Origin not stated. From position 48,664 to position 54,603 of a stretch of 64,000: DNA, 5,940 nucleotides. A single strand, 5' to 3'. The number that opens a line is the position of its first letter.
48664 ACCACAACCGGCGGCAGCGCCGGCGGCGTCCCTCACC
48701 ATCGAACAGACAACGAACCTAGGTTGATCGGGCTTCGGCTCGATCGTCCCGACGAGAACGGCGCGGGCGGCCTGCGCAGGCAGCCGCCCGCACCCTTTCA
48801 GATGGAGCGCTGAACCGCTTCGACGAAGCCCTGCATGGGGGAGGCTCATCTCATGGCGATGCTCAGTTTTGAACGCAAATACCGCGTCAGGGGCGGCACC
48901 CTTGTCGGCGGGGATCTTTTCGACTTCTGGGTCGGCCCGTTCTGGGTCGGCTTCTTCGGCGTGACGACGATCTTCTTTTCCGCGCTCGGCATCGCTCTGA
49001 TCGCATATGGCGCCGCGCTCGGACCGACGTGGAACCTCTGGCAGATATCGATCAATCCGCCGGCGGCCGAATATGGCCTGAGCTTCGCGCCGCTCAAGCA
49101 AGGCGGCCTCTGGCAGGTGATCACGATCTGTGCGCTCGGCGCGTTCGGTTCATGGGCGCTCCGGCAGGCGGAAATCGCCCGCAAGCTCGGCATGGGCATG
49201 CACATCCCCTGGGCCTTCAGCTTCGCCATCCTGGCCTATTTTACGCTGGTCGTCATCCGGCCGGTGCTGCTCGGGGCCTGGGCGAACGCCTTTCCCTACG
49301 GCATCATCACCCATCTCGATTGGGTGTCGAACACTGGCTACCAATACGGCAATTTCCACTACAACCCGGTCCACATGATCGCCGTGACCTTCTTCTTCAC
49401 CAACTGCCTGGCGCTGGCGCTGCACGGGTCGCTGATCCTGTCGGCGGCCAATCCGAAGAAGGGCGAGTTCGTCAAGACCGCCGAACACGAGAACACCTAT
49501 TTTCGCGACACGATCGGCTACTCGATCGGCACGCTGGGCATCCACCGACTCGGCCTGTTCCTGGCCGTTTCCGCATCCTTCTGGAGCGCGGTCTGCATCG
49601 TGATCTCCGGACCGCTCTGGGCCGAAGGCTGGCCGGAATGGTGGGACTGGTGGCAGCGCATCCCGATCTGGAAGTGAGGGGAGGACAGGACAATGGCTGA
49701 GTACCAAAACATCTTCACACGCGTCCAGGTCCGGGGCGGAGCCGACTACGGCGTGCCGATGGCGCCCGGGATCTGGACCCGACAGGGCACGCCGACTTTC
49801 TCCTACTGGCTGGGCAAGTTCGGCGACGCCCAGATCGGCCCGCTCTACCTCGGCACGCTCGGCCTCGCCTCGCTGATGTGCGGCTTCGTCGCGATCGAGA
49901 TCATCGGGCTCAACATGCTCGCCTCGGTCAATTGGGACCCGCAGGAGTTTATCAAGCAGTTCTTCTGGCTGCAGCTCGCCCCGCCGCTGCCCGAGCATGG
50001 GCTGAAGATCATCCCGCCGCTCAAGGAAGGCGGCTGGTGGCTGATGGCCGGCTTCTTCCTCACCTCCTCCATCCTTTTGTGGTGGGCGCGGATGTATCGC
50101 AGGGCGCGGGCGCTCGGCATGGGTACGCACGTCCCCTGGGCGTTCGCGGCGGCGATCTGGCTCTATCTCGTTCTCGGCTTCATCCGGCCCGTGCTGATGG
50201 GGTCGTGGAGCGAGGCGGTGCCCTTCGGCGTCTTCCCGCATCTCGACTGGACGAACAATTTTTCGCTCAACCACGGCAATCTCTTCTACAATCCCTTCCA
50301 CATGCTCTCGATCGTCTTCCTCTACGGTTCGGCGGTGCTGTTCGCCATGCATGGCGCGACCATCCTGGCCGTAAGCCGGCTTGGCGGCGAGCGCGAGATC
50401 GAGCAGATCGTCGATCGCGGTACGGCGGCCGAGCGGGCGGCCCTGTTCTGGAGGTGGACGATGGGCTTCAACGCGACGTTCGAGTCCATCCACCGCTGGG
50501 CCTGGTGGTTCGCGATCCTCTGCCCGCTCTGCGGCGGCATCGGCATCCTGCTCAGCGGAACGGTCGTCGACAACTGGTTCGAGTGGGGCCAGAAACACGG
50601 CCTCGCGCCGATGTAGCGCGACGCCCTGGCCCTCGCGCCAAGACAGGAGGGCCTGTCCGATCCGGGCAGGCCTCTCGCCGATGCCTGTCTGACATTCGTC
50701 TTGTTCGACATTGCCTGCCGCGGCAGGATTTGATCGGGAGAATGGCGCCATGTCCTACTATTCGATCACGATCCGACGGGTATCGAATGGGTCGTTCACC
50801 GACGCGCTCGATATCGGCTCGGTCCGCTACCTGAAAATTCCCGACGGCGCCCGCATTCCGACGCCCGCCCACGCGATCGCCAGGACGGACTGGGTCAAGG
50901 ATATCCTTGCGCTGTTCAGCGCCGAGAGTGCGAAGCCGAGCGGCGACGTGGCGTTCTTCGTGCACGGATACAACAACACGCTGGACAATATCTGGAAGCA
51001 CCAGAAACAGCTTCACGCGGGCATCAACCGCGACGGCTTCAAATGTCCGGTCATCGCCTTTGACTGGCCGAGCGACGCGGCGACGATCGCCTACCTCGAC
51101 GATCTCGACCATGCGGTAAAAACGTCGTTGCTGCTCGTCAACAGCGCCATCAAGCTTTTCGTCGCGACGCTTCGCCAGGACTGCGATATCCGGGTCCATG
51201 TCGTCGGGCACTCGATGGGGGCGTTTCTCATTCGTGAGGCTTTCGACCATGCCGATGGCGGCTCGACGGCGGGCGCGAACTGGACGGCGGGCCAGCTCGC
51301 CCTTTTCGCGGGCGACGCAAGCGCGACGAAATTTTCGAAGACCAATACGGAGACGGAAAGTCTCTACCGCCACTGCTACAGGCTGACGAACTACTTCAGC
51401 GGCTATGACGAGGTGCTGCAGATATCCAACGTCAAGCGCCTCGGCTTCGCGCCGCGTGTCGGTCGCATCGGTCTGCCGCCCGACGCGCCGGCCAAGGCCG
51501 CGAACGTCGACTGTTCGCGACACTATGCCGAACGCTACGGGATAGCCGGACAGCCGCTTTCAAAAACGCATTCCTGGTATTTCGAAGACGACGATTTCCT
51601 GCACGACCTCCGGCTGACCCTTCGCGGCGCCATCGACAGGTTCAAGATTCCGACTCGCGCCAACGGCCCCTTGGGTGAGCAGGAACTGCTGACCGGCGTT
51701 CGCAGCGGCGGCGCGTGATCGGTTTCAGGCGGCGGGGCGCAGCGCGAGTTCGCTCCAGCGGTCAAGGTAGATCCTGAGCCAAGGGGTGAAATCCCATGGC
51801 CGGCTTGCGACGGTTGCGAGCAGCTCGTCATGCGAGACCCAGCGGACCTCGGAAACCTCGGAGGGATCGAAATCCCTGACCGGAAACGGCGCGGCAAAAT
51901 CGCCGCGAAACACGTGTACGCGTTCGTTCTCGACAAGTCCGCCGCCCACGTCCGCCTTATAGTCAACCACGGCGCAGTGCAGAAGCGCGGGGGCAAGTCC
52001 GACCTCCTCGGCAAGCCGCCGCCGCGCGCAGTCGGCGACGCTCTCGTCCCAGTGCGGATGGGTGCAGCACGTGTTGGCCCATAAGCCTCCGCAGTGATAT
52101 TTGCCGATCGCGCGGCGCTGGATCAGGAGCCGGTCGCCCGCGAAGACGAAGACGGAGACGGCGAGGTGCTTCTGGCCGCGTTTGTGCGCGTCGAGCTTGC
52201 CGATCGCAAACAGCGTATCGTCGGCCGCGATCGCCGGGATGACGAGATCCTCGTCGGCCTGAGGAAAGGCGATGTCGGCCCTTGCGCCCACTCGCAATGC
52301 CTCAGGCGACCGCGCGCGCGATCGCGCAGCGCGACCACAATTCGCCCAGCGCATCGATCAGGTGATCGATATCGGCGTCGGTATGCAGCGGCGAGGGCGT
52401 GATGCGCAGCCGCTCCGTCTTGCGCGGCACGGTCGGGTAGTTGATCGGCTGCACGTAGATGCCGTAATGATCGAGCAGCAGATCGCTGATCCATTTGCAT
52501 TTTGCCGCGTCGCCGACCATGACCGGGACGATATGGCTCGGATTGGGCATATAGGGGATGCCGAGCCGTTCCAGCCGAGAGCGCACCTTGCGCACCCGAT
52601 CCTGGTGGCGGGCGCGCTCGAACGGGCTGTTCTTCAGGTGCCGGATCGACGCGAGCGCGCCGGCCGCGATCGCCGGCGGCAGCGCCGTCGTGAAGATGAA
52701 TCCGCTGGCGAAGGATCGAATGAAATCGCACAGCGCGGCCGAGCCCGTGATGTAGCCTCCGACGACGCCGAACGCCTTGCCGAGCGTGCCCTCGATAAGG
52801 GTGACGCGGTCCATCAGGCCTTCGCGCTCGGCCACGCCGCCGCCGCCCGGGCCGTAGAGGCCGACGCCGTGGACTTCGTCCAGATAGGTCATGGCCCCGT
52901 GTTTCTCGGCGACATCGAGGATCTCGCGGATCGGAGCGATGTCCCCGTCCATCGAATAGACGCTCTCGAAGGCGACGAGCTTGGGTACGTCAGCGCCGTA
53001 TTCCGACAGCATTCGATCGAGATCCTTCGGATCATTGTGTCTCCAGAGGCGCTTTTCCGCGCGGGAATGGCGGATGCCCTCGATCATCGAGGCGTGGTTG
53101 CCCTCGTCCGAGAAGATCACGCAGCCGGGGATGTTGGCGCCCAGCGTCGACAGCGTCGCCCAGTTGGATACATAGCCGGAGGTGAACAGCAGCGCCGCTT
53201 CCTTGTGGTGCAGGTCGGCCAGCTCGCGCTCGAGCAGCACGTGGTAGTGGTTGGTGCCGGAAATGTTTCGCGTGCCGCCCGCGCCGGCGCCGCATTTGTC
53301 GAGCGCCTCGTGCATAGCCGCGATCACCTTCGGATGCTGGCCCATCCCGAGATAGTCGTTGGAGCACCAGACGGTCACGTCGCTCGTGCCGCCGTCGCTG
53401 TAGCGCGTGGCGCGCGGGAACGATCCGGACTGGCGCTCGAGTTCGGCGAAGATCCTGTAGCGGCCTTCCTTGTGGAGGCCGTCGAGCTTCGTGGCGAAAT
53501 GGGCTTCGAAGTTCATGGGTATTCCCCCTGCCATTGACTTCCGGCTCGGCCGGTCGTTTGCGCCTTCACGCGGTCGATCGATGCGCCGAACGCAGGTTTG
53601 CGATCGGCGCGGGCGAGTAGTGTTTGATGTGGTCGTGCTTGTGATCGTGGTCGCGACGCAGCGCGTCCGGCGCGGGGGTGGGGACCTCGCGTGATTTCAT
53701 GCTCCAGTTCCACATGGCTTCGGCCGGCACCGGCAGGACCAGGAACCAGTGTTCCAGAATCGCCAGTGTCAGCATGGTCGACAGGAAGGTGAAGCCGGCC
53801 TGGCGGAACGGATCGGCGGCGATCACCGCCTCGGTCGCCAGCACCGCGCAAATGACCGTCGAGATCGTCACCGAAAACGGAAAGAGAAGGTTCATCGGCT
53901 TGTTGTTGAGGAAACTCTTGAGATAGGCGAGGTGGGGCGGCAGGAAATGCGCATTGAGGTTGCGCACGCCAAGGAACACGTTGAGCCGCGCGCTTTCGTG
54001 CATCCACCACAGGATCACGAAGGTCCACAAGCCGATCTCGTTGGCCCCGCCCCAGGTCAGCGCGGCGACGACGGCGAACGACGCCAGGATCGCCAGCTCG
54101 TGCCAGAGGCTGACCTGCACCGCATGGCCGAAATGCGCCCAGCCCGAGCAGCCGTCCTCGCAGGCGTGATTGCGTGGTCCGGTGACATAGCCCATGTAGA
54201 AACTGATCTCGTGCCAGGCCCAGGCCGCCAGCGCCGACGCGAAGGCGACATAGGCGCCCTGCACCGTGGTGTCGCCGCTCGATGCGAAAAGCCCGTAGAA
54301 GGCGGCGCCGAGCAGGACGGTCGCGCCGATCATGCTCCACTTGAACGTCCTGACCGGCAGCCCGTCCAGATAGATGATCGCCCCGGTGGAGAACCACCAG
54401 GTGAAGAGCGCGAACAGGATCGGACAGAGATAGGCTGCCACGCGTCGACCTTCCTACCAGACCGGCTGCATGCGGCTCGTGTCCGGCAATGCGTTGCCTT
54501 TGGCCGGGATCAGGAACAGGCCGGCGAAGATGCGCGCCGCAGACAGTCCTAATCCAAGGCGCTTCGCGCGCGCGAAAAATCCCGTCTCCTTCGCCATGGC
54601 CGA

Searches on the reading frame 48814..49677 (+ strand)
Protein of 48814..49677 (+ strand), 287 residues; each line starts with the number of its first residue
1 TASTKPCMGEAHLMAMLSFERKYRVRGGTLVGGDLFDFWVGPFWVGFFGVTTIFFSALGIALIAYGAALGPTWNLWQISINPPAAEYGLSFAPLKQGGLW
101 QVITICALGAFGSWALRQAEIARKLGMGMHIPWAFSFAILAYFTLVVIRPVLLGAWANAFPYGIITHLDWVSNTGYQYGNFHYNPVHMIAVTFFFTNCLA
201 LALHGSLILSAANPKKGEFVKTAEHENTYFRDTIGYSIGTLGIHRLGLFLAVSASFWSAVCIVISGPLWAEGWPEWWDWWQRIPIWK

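Call 13: search_protein_families(library=pfam, proteins=[window:48814-49677:+], max_evalue=0.0001)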
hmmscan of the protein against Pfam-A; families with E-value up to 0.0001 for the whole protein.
window:48814-49677:+ (287 aa): 1 family
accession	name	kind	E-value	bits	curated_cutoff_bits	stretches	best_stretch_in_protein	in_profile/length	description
PF00124.24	Photo_RC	-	2.8e-98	328.7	27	1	43-286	1-260/260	Photosynthetic reaction centre protein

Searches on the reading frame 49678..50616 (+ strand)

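Call 13: search_protein_families(library=pfam, proteins=[window:49678-50616:+], max_evalue=0.0001)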
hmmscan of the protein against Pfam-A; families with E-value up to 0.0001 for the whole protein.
window:49678-50616:+ (312 aa): 1 family
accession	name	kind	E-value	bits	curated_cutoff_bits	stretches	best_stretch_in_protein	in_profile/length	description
PF00124.24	Photo_RC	-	1.1e-107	359.6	27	1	56-309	1-259/260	Photosynthetic reaction centre protein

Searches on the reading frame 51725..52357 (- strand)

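Call 13: search_protein_families(library=pfam, proteins=[window:51725-52357:-], max_evalue=0.0001)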
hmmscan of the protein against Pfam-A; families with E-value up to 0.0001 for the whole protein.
window:51725-52357:- (210 aa): 1 family
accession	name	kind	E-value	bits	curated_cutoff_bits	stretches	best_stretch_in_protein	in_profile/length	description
PF00293.34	NUDIX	-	1.3e-22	80.7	21.1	1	63-194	2-134/134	NUDIX domain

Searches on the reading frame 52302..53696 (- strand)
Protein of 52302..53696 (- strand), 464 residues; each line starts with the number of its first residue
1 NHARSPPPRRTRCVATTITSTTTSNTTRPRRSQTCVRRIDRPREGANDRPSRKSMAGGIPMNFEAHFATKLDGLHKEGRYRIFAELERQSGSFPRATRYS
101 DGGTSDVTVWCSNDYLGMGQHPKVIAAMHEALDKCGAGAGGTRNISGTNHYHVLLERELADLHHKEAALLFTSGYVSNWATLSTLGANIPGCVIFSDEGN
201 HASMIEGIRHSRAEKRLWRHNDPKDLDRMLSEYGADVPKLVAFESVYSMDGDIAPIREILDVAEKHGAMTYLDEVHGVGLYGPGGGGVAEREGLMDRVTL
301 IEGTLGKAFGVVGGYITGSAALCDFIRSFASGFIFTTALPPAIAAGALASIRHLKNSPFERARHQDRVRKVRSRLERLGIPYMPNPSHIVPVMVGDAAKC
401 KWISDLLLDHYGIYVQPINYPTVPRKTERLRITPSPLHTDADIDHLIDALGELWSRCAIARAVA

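Call 13: search_protein_families(library=pfam, proteins=[window:52302-53696:-], max_evalue=0.0001)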
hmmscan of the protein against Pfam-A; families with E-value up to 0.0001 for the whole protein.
window:52302-53696:- (464 aa): 1 family
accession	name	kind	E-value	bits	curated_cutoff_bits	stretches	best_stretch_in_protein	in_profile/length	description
PF00155.27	Aminotran_1_2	-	3.3e-76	257.3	19.7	1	106-450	2-361/361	Aminotransferase class I and II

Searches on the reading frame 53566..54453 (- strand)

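Call 13: search_protein_families(library=pfam, proteins=[window:53566-54453:-], max_evalue=0.0001)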
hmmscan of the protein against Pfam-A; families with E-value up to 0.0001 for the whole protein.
window:53566-54453:- (295 aa): 1 family
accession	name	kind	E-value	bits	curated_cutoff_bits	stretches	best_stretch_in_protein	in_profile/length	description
PF12291.15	DUF3623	-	1.7e-106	355.6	27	1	7-256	3-253/256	Protein of unknown function (DUF3623)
